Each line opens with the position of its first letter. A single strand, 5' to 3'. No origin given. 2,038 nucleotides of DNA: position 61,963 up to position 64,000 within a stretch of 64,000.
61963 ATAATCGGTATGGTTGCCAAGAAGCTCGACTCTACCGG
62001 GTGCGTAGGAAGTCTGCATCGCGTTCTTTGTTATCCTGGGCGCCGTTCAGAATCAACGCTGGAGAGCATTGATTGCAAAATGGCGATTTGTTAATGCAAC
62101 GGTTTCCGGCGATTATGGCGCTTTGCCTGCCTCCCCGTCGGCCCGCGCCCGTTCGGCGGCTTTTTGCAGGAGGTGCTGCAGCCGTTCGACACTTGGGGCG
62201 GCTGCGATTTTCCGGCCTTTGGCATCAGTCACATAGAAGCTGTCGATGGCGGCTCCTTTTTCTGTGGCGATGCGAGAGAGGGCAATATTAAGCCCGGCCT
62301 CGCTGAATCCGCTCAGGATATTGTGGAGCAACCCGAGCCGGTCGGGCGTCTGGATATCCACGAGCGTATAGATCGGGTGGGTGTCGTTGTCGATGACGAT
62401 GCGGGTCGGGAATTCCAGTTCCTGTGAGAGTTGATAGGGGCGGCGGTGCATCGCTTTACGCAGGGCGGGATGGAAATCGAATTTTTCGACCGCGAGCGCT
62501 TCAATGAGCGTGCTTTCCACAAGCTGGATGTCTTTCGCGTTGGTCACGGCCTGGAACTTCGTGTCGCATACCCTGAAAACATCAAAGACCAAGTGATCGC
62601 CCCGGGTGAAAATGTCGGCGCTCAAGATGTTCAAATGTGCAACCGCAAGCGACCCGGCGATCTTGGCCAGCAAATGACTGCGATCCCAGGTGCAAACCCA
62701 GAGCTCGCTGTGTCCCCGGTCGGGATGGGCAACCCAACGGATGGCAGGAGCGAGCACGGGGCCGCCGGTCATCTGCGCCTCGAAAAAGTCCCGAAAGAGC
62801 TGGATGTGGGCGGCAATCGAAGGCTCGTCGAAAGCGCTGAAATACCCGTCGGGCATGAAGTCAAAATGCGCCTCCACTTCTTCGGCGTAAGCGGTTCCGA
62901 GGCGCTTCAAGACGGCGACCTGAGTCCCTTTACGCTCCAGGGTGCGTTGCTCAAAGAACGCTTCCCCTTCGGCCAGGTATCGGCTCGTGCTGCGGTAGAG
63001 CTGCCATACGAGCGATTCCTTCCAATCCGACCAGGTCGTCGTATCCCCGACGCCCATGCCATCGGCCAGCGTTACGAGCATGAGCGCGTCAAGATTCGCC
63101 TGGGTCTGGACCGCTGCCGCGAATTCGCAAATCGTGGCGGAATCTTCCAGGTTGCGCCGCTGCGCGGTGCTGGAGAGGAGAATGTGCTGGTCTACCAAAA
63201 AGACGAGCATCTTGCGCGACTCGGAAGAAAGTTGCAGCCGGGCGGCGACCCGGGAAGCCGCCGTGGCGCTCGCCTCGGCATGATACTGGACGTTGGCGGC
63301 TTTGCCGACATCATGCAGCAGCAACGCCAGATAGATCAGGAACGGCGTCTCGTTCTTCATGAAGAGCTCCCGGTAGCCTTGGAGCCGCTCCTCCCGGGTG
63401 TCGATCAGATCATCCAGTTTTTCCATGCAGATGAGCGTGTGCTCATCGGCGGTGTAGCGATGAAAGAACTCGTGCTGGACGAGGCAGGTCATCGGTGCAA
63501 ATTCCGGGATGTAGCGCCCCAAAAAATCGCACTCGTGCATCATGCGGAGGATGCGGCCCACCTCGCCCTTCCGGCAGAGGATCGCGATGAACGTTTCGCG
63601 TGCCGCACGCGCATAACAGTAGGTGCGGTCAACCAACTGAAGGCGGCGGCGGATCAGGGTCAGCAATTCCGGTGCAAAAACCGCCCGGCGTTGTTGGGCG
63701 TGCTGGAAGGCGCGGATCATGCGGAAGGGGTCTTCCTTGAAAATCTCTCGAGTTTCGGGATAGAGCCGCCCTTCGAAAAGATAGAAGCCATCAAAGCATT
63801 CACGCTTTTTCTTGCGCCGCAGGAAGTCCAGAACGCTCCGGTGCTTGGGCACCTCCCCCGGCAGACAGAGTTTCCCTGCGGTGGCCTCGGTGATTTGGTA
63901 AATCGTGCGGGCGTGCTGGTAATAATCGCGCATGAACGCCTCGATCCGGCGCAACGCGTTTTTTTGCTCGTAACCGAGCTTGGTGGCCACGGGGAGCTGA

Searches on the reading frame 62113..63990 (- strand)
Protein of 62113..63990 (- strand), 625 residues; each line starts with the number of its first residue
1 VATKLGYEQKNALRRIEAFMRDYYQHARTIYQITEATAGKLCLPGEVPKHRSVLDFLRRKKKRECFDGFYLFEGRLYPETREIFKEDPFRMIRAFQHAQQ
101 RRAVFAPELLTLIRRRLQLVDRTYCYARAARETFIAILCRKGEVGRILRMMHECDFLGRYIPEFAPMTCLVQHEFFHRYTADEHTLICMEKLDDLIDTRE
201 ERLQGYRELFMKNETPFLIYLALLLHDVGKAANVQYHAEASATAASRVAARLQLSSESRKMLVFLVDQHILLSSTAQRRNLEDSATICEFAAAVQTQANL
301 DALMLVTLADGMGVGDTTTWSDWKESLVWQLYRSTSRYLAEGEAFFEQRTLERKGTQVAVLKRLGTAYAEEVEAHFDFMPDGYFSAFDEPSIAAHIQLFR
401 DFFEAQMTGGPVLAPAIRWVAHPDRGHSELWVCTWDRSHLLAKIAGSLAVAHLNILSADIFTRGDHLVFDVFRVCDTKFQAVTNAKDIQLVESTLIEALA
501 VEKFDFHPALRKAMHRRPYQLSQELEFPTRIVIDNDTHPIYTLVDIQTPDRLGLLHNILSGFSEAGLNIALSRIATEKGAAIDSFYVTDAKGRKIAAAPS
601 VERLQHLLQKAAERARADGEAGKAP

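Call 42: search_protein_families(library=pfam, proteins=[window:62113-63990:-], max_evalue=0.0001)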
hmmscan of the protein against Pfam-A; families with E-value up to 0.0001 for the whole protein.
window:62113-63990:- (625 aa): 2 families
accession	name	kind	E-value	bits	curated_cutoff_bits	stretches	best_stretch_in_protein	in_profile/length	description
PF01842.31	ACT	-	2.3e-11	43.7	27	0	544-593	3-54/66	ACT domain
PF24931.1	ACT_ACR9_3rd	-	2.7e-07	31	27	1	531-610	2-82/98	ACR9-like, ACT-like domain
